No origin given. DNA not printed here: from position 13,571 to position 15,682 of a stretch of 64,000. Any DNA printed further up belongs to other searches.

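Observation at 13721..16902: oleC–oleD olefin-biosynthesis pair without adjacent oleA/oleB, and OleD with a ~130-aa poly-Asp/Glu tail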

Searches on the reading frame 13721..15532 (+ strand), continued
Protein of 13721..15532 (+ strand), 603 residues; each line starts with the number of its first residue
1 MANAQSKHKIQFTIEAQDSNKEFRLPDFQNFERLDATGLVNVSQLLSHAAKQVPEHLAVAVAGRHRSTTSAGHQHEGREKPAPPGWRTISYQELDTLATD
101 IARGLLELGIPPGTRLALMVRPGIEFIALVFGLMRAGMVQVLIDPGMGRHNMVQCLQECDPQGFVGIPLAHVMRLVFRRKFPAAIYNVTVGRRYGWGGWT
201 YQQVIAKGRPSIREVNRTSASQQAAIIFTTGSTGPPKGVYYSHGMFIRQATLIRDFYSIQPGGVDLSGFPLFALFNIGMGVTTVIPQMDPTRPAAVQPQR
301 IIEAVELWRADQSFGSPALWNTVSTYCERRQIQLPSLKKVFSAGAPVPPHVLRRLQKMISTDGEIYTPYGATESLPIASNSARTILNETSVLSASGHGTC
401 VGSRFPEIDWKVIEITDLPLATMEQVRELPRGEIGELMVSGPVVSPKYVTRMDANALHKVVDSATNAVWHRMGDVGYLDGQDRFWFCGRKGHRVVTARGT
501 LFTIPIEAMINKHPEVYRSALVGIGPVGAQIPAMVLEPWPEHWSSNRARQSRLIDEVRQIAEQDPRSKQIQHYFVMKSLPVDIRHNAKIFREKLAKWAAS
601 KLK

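Call 43: get_annotated_region(hit=H5, flank=8000)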
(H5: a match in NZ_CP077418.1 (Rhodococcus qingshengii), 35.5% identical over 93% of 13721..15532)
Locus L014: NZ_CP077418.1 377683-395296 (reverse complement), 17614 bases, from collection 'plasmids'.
description: Rhodococcus qingshengii strain TG-1 plasmid unnamed2, complete sequence
organism: Rhodococcus qingshengii (NCBI taxid 334542)
taxonomy: Bacteria; Actinomycetota; Actinomycetes; Mycobacteriales; Nocardiaceae; Rhodococcus; Rhodococcus qingshengii
host: -; source: pure culture,oil-contaminated water; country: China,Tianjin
typing (MOB-suite, as given by PLSDB): mobilizable; relaxase MOBP
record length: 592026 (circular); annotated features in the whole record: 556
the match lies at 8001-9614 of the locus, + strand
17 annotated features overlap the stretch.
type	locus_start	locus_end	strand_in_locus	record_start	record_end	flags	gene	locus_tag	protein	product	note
CDS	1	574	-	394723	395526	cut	-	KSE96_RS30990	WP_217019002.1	neutral zinc metallopeptidase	-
CDS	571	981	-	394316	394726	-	-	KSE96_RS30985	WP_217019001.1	hypothetical protein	-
CDS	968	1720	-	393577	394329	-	-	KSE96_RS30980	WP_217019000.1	hypothetical protein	-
CDS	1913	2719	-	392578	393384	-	-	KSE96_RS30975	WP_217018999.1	tetratricopeptide repeat protein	-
CDS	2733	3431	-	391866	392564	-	-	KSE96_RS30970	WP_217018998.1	hypothetical protein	-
CDS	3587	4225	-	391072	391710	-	-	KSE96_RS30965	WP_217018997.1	hypothetical protein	-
CDS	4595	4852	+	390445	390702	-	-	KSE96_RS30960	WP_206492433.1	PLD nuclease N-terminal domain-containing protein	-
CDS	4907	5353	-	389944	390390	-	-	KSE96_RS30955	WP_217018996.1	hypothetical protein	-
CDS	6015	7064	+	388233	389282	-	-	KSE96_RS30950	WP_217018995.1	3-oxoacyl-[acyl-carrier-protein] synthase III C-terminal domain-containing protein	-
CDS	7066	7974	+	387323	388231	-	-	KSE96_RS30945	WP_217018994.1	hypothetical protein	-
CDS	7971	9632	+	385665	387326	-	-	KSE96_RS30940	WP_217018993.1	fatty acid CoA ligase family protein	GO:0006631 - fatty acid metabolic process [Evidence IEA]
CDS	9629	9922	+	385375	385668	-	-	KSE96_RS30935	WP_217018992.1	hypothetical protein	-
CDS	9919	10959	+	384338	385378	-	-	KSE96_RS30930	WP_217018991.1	NAD-dependent epimerase/dehydratase family protein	-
CDS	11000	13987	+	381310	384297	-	-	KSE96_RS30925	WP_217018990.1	non-ribosomal peptide synthetase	-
CDS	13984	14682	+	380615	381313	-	-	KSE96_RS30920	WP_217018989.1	formyltransferase family protein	GO:0009058 - biosynthetic process [Evidence IEA]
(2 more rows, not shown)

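Call 45: find_related_loci(query=A1, collection=metagenome_contigs, flank=10000)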
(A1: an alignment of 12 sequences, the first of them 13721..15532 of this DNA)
Query A1 (603 aa) in metagenome_contigs; peptide patterns used: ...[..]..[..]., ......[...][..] (x = any residue, [..] = any of these).
600 stretches matched a pattern (row limit reached: there are more); 568 encode a relative of the query (tblastn E <= 1e-3); the best 80 are kept; 80 distinct loci.
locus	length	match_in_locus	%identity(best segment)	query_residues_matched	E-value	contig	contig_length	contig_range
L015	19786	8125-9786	57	40-602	0e+0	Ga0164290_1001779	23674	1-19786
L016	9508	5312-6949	54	41-602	0e+0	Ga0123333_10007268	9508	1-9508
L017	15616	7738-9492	53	8-602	0e+0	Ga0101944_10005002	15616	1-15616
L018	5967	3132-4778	51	39-603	0e+0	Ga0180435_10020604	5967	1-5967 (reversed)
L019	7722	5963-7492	56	89-601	0e+0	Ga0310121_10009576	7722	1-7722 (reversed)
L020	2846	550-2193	50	39-602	0e+0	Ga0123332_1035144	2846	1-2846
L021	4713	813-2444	50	37-602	0e+0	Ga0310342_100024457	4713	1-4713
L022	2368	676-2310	51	39-602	0e+0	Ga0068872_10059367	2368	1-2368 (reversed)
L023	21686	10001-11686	50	28-602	0e+0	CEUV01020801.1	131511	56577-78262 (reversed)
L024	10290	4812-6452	50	40-602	0e+0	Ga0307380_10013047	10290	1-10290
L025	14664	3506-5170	49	37-602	0e+0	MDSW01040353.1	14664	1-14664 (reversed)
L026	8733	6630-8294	49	40-602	4e-180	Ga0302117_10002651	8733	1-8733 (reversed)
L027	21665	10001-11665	50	40-602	1e-179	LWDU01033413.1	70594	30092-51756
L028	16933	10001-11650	50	40-602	9e-179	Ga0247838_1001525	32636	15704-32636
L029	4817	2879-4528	50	41-603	0e+0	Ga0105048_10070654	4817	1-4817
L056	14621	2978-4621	47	40-602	2e-164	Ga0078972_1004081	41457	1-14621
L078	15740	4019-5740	43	13-603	1e-149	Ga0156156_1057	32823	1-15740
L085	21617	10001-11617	42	41-602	2e-147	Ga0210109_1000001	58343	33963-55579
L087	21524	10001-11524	47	86-603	2e-147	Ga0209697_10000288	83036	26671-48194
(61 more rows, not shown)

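Call 49: search_protein_families(library=ncbifam, proteins=[L056:925-1983:+, L056:1973-2902:+, L056:2978-4624:+, L056:4812-5810:+, L087:8004-9038:+, L087:9038-9907:+, L087:9911-11539:+, L087:11634-12641:+], max_evalue=1e-20)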
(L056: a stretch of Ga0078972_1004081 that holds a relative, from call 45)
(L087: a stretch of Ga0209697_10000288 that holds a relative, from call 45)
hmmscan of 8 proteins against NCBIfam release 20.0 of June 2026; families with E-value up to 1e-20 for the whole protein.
L056:925-1983:+ (352 aa): 5 families
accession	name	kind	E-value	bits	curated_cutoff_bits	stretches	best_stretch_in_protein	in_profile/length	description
NF006720.0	PRK09258.1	equivalog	2.6e-137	457.7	285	1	1-352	1-338/338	3-oxoacyl-ACP synthase III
NF006829.0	PRK09352.1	subfamily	2e-35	122.3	249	1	5-158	4-149/322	beta-ketoacyl-ACP synthase 3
TIGR00747.1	fabH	subfamily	2.2e-33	115.7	292.1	1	7-346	4-316/322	beta-ketoacyl-ACP synthase III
NF005541.0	PRK07204.1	equivalog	4e-28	98.8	402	0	5-150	4-142/329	beta-ketoacyl-ACP synthase III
NF004623.0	PRK05963.1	equivalog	1.3e-27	96.9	437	1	4-346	4-322/328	beta-ketoacyl-ACP synthase III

L056:1973-2902:+ (309 aa): 3 families
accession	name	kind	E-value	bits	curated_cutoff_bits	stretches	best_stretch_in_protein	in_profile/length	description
NF002938.0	PRK03592.1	equivalog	2.7e-45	155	241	1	25-303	11-293/298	haloalkane dehalogenase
NF002873.0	PRK03204.1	equivalog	1.7e-43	149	466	1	13-293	3-279/286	haloalkane dehalogenase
NF002043.0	PRK00870.1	subfamily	3.1e-41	141.8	265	1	22-302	17-301/302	haloalkane dehalogenase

L056:2978-4624:+ (548 aa): 37 families (the best 25 are shown)
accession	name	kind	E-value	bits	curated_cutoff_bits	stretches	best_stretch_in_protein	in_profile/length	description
NF006754.0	PRK09274.1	equivalog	6.5e-217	721.1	478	1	1-546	5-549/555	fatty acid CoA ligase family protein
NF045786.1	OlefBLtnSynXan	equivalog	8.9e-186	618.5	900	1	2-546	2-543/544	olefin beta-lactone synthetase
NF045785.1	OlefBLtnSynShew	equivalog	1.6e-174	581.3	850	1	1-545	1-552/552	olefin beta-lactone synthetase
NF004837.0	PRK06187.1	subfamily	3.2e-54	184.1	476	1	2-489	9-476/531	long-chain-fatty-acid--CoA ligase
NF009233.0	PRK12583.1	subfamily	1.4e-34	119.5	832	1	166-472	198-486/558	fatty acid CoA ligase family protein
NF006182.0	PRK08316.1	subfamily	2e-34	119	663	1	7-470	17-451/523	fatty acyl-CoA synthetase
TIGR01733.1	AA-adenyl-dom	subfamily_domain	1.5e-33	116.2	317.4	1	38-440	1-382/409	amino acid adenylation domain-containing protein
NF004114.0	PRK05605.1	equivalog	2.3e-32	112.1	766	1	162-473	214-506/575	long-chain-fatty-acid--CoA ligase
TIGR01923.1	menE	equivalog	1.9e-30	106.1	330.15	1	38-470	1-382/442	o-succinylbenzoate--CoA ligase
NF004674.0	PRK06018.1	subfamily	3.8e-30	105.1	766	1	37-489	40-488/544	long-chain-fatty-acid--CoA ligase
NF005307.0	PRK06839.1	equivalog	4.1e-30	104.9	748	1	35-470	26-427/496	o-succinylbenzoate--CoA ligase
NF006181.0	PRK08314.1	subfamily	1.7e-29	102.5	705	1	162-470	197-486/563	long-chain-fatty-acid--CoA ligase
NF005857.1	PRK07786.1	exception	5.7e-29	101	733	1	36-472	34-449/513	fatty-acid--CoA ligase FadD5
NF005801.1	PRK07656.1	equivalog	2.6e-28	98.9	657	1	35-471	25-438/500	FadD3 family acyl-CoA ligase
NF002966.0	PRK03640.1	equivalog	3.1e-28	98.6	556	1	164-470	136-416/483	o-succinylbenzoate--CoA ligase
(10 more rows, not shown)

L056:4812-5810:+ (332 aa): 6 families
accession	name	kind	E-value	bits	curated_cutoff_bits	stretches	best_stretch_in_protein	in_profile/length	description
NF042422.1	oxyalk_red_OleD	equivalog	4.7e-112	374.6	580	1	1-324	1-324/329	2-alkyl-3-oxoalkanoate reductase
NF042423.1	oxyalk_red_Shew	equivalog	1.5e-105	352.9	580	1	2-323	10-330/331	2-alkyl-3-oxoalkanoate reductase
TIGR03466.1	HpnA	hypoth_equivalog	1.7e-44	152.1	367.65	1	1-331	1-324/327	hopanoid-associated sugar epimerase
NF052578.1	StrlDmthSdmBMthl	equivalog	2.1e-29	103.3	600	1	1-329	1-323/328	sterol demethylase protein SdmB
TIGR04180.1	EDH_00030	hypoth_equivalog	8.7e-23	80.8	475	1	4-214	2-225/297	NAD-dependent 4,6-dehydratase LegB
TIGR01181.1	dTDP_gluc_dehyt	equivalog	1.9e-21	76.5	365.1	1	3-332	2-315/321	dTDP-glucose 4,6-dehydratase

L087:8004-9038:+ (344 aa): 4 families
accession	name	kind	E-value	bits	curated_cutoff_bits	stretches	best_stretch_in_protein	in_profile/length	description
NF006720.0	PRK09258.1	equivalog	7.1e-128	426.6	285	1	1-344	1-338/338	3-oxoacyl-ACP synthase III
NF006829.0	PRK09352.1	subfamily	1.7e-25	89.7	249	1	46-335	38-312/322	beta-ketoacyl-ACP synthase 3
TIGR00747.1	fabH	subfamily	2.6e-22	79.3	292.1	1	46-335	36-313/322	beta-ketoacyl-ACP synthase III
NF004623.0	PRK05963.1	equivalog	3e-22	79.3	437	0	4-150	4-141/328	beta-ketoacyl-ACP synthase III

L087:9038-9907:+ (289 aa): 3 families
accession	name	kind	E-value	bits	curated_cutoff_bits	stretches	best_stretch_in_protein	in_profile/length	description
NF002938.0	PRK03592.1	equivalog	1.5e-51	175.6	241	1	8-287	7-292/298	haloalkane dehalogenase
NF002873.0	PRK03204.1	equivalog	4e-40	137.9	466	1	4-276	7-277/286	haloalkane dehalogenase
NF002043.0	PRK00870.1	subfamily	1.5e-36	126.4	265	1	5-286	13-300/302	haloalkane dehalogenase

L087:9911-11539:+ (542 aa): 32 families (the best 25 are shown)
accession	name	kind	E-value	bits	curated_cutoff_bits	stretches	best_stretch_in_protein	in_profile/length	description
NF006754.0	PRK09274.1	equivalog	7.7e-199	661.4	478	1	3-538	4-552/555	fatty acid CoA ligase family protein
NF045786.1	OlefBLtnSynXan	equivalog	6.8e-167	556.2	900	1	5-536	2-544/544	olefin beta-lactone synthetase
NF045785.1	OlefBLtnSynShew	equivalog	1.3e-147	492.6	850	1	5-533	2-551/552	olefin beta-lactone synthetase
NF004837.0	PRK06187.1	subfamily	1.2e-55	188.8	476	1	4-475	8-468/531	long-chain-fatty-acid--CoA ligase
TIGR01733.1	AA-adenyl-dom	subfamily_domain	5.8e-35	120.9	317.4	1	35-434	1-382/409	amino acid adenylation domain-containing protein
NF006182.0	PRK08316.1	subfamily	1.3e-31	109.7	663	1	3-466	10-453/523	fatty acyl-CoA synthetase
NF004114.0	PRK05605.1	equivalog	3.7e-31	108.1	766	1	158-474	215-514/575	long-chain-fatty-acid--CoA ligase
NF005702.0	PRK07514.1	subfamily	2.2e-30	105.5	558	1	4-467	3-437/506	malonyl-CoA synthase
NF005801.1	PRK07656.1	equivalog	2.1e-29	102.6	657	1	6-465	3-438/500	FadD3 family acyl-CoA ligase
NF005857.1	PRK07786.1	exception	9.5e-29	100.2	733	1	5-491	10-478/513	fatty-acid--CoA ligase FadD5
NF005676.0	PRK07470.1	equivalog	6.1e-28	97.7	774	1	4-466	20-465/544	acyl-CoA synthetase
NF009233.0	PRK12583.1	subfamily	1.4e-27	96.4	832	0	161-467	198-487/558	fatty acid CoA ligase family protein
NF006181.0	PRK08314.1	subfamily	3e-27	95.1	705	0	153-467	193-489/563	long-chain-fatty-acid--CoA ligase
NF004511.1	PRK05852.1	equivalog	1.6e-26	93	650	1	6-465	1-439/505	FadD7 family fatty acid--CoA ligase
NF002966.0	PRK03640.1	equivalog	1.7e-25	89.6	556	1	19-466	17-418/483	o-succinylbenzoate--CoA ligase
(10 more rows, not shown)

L087:11634-12641:+ (335 aa): 5 families
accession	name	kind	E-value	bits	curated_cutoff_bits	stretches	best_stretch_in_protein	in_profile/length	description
NF042423.1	oxyalk_red_Shew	equivalog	2.2e-115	385.2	580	1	2-323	9-331/331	2-alkyl-3-oxoalkanoate reductase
NF042422.1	oxyalk_red_OleD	equivalog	4.5e-110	368.1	580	1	3-326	2-327/329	2-alkyl-3-oxoalkanoate reductase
TIGR03466.1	HpnA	hypoth_equivalog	1.6e-47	162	367.65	1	3-328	2-322/327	hopanoid-associated sugar epimerase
TIGR04180.1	EDH_00030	hypoth_equivalog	1.8e-24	86.3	475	1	4-221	1-232/297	NAD-dependent 4,6-dehydratase LegB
NF052578.1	StrlDmthSdmBMthl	equivalog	3.2e-24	86.3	600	1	4-216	3-218/328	sterol demethylase protein SdmB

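Call 59: find_homologous_proteins(query=A2, max_evalue=1e-20)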
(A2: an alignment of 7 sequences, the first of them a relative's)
Query A2 (7 sequences) (344 aa, profile of the alignment): 7815 proteins with E <= 1e-20 among 8000 candidates; the best 120 are listed.
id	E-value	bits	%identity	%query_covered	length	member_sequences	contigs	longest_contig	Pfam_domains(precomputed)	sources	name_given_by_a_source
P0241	2.2e-181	621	53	100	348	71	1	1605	PF08545.17,PF08541.17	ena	-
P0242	4.7e-180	616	53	100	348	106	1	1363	PF08545.17,PF08541.17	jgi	jgi:acyl-CoA:acyl-CoA alkyltransferase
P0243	1.0e-175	602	54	100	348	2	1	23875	PF08545.17,PF08541.17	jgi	jgi:3-oxoacyl-[acyl-carrier-protein] synthase-3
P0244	1.1e-175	602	53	100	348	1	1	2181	PF08545.17,PF08541.17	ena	-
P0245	1.2e-173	595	53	100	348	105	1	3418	PF08545.17,PF08541.17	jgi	-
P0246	4.6e-173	593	55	100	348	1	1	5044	PF08545.17,PF08541.17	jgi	jgi:3-oxoacyl-[acyl-carrier-protein] synthase-3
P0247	8.1e-173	593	55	100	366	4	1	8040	PF08545.17,PF08541.17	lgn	-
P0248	2.0e-172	591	54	100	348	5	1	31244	PF08545.17,PF08541.17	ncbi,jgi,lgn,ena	-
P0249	2.1e-172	591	54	100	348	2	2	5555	PF08545.17,PF08541.17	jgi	-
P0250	4.0e-172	590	52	100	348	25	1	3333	PF08545.17,PF08541.17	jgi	jgi:3-oxoacyl-[acyl-carrier-protein] synthase-3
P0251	9.4e-172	589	55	100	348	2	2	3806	PF08545.17,PF08541.17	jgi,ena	-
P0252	1.0e-171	589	54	100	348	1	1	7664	PF08545.17,PF08541.17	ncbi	-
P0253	3.7e-171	587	50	100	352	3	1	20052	PF08545.17,PF00108.30,PF08541.17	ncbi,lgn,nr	ncbi:MAG: 3-oxoacyl-ACP synthase III [bacterium]|nr:3-oxoacyl-ACP synthase III [bacterium]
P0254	2.3e-170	584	55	100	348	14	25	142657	PF08545.17,PF08541.17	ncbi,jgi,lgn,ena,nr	ncbi:MAG: 3-oxoacyl-ACP synthase III [Nitrospirae bacterium]|nr:MAG: 3-oxoacyl-ACP synthase III [Nit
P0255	4.1e-170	584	55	100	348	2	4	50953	PF08545.17,PF08541.17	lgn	-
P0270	2.1e-155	535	54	100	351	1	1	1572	PF08545.17,PF00108.30,PF08541.17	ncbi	-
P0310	1.0e-153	530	54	100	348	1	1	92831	PF08545.17,PF08541.17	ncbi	-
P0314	1.2e-153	530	51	100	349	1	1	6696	PF08545.17,PF00108.30,PF08541.17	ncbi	-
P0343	5.9e-153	527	55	100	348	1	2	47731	PF08545.17,PF00108.30,PF08541.17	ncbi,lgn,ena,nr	ncbi:MAG: 3-oxoacyl-ACP synthase III [Phycisphaerae bacterium]|nr:3-oxoacyl-ACP synthase III [Phycis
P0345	6.1e-153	527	53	100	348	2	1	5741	PF08545.17,PF08541.17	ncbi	-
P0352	8.3e-153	527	53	100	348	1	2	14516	PF08545.17,PF08541.17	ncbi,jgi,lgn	jgi:3-oxoacyl-[acyl-carrier-protein] synthase III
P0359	1.3e-152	526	53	100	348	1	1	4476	PF08545.17,PF08541.17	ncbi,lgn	-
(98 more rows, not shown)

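Call 61: find_encoding_contigs(protein=P0343, flank=10000, max_places=1)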
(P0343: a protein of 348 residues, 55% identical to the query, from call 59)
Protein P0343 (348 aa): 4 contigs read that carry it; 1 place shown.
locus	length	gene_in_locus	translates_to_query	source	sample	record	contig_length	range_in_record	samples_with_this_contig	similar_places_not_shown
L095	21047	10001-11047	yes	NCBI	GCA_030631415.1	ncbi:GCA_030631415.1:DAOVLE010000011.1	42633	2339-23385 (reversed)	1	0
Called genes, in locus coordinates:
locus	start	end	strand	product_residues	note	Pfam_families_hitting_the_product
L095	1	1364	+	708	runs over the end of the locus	PF02897:Peptidase_S9_N, PF00326:Peptidase_S9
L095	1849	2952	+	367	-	PF07589:PEP_exosort_dom (weak)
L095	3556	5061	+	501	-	PF02310:B12-binding, PF04055:Radical_SAM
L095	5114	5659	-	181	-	PF01871:AMMECR1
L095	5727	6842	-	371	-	-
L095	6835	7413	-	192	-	-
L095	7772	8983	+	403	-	PF07690:MFS_1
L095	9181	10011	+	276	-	PF22935:RM44_endonuclase (weak), PF14622:Ribonucleas_3_3, PF00636:Ribonuclease_3, PF00035:dsrm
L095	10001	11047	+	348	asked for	PF00108:Thiolase_N (faint), PF08545:ACP_syn_III (weak), PF08541:ACP_syn_III_C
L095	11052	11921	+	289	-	PF00561:Abhydrolase_1, PF12146:Hydrolase_4, PF12697:Abhydrolase_6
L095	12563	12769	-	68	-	-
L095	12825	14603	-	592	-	PF12773:DZR (weak), PF13240:Zn_Ribbon_1 (faint), PF07690:MFS_1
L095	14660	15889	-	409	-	PF05343:Peptidase_M42 (faint), PF01546:Peptidase_M20, PF07687:M20_dimer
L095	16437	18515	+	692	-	-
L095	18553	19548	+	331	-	PF08450:SGL (faint), PF01436:NHL (weak), PF17170:DUF5128, PF01436:NHL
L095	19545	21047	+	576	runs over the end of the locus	PF14537:Cytochrom_c3_2 (faint), PF14522:Cytochrome_C7 (faint), PF09699:Paired_CXXCH_1 (weak)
